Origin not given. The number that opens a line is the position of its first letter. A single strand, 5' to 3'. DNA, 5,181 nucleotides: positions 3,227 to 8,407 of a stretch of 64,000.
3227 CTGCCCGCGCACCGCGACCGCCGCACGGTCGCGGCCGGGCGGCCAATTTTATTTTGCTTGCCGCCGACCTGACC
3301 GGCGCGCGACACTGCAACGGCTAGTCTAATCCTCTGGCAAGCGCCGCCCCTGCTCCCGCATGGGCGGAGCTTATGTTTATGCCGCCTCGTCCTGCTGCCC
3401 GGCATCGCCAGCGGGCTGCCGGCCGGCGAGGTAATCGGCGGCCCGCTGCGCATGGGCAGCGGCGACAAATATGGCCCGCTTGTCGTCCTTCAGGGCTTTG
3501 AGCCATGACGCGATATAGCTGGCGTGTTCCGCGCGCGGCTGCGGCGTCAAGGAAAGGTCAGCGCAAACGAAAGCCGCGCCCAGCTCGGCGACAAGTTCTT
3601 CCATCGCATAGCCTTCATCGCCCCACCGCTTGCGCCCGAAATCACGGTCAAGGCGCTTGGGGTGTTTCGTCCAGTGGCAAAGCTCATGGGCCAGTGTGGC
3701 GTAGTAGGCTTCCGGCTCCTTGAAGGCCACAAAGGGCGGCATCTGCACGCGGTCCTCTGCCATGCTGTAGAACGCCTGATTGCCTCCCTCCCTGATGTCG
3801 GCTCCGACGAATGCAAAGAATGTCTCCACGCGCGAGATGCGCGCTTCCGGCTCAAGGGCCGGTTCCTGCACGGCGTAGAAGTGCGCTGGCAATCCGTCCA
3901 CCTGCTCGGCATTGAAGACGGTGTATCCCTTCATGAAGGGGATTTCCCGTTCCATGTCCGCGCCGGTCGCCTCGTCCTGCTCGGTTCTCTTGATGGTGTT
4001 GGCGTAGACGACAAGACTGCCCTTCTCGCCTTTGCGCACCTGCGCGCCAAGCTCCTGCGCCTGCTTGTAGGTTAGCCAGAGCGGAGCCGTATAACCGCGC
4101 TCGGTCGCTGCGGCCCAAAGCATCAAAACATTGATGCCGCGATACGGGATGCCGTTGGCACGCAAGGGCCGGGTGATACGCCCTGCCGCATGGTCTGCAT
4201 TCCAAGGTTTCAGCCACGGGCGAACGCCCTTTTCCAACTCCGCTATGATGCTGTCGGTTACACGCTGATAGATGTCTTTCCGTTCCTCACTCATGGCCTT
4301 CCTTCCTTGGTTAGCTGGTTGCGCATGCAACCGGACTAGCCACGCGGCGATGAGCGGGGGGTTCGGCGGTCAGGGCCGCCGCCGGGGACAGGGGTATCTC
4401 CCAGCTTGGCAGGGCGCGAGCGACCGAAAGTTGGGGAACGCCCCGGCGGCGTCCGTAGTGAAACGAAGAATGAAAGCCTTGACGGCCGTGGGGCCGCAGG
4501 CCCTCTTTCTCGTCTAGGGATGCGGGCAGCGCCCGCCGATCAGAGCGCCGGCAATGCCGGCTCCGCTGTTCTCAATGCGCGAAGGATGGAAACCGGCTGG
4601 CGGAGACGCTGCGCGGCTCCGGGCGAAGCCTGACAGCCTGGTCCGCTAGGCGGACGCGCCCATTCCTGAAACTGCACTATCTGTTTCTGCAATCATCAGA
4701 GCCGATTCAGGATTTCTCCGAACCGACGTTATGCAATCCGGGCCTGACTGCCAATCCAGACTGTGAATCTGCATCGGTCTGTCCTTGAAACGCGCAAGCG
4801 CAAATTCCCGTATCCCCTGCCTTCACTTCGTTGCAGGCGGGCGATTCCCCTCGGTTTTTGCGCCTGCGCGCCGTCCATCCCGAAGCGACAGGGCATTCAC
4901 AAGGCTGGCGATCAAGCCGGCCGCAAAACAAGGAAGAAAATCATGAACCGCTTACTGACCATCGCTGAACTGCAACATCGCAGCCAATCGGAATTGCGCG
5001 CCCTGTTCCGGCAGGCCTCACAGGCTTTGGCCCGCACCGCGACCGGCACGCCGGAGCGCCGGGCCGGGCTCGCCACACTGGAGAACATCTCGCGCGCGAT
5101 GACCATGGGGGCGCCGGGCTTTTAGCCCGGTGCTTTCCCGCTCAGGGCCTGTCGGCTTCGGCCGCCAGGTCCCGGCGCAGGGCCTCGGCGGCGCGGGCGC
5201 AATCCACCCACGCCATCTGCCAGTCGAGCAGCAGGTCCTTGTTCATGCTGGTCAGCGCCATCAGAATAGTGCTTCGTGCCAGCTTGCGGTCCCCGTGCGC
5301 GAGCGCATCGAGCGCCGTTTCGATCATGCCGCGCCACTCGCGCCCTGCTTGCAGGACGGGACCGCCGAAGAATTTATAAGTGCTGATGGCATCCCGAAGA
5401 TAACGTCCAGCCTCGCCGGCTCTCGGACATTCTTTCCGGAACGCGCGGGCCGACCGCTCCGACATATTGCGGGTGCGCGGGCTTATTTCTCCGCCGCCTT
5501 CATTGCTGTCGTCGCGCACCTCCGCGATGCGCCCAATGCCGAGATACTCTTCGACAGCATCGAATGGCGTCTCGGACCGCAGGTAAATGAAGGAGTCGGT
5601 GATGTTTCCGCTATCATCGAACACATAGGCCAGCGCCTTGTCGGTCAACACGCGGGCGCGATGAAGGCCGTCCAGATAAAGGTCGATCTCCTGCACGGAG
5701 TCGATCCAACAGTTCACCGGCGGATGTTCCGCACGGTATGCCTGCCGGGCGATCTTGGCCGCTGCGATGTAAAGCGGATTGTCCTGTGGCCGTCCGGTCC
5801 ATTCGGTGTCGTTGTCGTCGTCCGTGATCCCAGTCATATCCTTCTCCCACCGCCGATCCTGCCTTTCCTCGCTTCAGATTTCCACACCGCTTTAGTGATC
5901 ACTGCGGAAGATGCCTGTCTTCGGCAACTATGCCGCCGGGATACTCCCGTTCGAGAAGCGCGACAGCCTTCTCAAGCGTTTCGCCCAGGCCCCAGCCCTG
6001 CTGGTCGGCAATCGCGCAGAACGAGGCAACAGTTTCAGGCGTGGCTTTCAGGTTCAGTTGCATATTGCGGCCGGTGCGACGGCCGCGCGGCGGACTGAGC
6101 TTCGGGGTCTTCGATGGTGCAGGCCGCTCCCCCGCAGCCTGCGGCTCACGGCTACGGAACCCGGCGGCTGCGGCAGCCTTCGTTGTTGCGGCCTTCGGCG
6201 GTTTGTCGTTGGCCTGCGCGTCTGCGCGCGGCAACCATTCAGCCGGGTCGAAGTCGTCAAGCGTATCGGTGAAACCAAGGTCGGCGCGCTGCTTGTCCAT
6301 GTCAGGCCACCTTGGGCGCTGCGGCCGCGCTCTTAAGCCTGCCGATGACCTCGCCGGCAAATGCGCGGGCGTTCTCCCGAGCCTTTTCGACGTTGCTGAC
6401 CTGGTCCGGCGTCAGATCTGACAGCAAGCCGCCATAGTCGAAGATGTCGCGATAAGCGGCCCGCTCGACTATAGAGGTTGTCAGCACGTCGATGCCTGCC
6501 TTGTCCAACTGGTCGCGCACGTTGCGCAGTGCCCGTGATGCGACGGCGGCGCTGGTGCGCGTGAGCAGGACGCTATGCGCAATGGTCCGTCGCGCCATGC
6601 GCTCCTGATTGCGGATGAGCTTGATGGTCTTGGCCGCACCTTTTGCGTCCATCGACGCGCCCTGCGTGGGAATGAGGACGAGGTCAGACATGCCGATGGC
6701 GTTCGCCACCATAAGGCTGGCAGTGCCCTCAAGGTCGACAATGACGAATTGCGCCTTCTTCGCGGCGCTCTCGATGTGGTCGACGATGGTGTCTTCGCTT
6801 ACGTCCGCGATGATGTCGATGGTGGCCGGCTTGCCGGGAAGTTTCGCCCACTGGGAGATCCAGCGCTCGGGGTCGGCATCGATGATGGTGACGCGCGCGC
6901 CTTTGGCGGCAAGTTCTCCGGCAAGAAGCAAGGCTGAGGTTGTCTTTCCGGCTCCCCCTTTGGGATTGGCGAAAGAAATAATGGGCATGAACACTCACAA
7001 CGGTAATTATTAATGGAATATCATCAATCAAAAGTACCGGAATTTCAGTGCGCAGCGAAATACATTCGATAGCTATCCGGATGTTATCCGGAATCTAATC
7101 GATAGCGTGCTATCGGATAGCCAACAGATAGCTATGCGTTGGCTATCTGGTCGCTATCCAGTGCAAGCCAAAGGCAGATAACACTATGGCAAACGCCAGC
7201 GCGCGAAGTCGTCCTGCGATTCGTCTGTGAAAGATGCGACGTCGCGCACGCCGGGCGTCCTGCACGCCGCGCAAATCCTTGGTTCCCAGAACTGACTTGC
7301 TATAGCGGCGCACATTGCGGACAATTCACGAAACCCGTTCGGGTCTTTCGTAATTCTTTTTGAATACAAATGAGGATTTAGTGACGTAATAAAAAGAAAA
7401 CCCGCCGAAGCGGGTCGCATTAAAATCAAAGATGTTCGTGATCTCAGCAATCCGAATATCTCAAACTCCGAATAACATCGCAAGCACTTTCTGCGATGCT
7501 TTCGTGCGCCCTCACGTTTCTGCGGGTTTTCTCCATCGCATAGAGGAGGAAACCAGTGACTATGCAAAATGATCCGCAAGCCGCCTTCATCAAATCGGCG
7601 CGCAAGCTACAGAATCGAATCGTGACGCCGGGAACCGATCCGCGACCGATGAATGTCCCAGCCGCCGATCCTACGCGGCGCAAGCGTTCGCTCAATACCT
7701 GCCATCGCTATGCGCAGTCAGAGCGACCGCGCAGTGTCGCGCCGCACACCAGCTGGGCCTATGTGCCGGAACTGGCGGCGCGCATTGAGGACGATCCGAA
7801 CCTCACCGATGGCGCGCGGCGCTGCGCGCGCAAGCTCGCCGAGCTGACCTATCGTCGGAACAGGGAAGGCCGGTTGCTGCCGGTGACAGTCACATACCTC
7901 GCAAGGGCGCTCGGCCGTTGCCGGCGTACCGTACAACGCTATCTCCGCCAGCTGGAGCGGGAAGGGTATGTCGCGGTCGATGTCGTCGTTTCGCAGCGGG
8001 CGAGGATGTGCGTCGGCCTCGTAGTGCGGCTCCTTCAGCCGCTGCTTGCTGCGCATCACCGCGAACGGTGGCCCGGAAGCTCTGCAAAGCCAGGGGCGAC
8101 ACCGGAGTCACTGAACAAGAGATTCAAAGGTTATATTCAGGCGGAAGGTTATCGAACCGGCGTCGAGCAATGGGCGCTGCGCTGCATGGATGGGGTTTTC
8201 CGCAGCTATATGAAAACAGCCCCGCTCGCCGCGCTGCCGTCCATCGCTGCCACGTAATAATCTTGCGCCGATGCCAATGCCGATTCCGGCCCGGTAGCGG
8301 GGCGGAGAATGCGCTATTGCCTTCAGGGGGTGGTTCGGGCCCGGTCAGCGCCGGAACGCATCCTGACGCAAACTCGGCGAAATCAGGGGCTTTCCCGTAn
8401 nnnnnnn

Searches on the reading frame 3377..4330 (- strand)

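Call 65: search_protein_families(library=pfam, proteins=[window:3377-4330:-], max_evalue=0.001)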
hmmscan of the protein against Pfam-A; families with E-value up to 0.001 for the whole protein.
window:3377-4330:- (317 aa): 3 families
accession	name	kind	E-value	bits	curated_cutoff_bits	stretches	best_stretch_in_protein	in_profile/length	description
PF18818.7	MPTase-PolyVal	-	3.3e-54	182.7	27.5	1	167-293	2-126/126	Zincin-like metallopeptidase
PF08401.16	ArdcN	-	1.3e-46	158.3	22.6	1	18-139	1-123/123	N-terminal domain of anti-restriction factor ArdC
PF20054.4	Tc-38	-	1.2e-05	25.3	23.2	1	70-108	13-51/70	Trypanosoma Tc-38 (p38) protein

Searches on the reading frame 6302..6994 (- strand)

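Call 65: search_protein_families(library=pfam, proteins=[window:6302-6994:-], max_evalue=0.001)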
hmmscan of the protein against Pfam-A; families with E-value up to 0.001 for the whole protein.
window:6302-6994:- (230 aa): 5 families
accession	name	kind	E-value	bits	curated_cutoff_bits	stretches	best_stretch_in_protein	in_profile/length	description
PF07015.17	VirC1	-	8e-19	68.3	24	1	3-190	1-191/231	VirC1 protein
PF13614.12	AAA_31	-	1.4e-17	64.6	27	2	4-45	2-43/177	AAA domain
PF01656.29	CbiA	-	1.5e-12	48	25.4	1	6-182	1-116/125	CobQ/CobB/MinD/ParA nucleotide binding domain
PF09140.17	MipZ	-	3.3e-10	40.1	20.7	1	5-112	2-131/262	ATPase MipZ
PF10609.15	ParA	-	8.2e-06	25.8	27.1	1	5-41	5-41/246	NUBPL iron-transfer P-loop NTPase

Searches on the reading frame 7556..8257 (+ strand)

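Call 65: search_protein_families(library=pfam, proteins=[window:7556-8257:+], max_evalue=0.001)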
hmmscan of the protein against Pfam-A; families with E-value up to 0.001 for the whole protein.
window:7556-8257:+ (233 aa): 5 families
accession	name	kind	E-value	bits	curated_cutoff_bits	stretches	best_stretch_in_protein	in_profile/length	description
PF13545.12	HTH_Crp_2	-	6.9e-08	32.8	27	1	89-141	2-55/70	Crp-like helix-turn-helix domain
PF13730.12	HTH_36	-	6.6e-07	29.5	25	1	101-139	18-55/55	Helix-turn-helix domain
PF08279.18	HTH_11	-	0.00021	21.6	25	1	109-141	15-44/55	HTH domain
PF09339.16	HTH_IclR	-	0.00022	21.3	22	1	109-142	18-51/52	IclR helix-turn-helix domain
PF13551.12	HTH_29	-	0.00036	21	28.1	1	104-138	10-41/64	Winged helix-turn helix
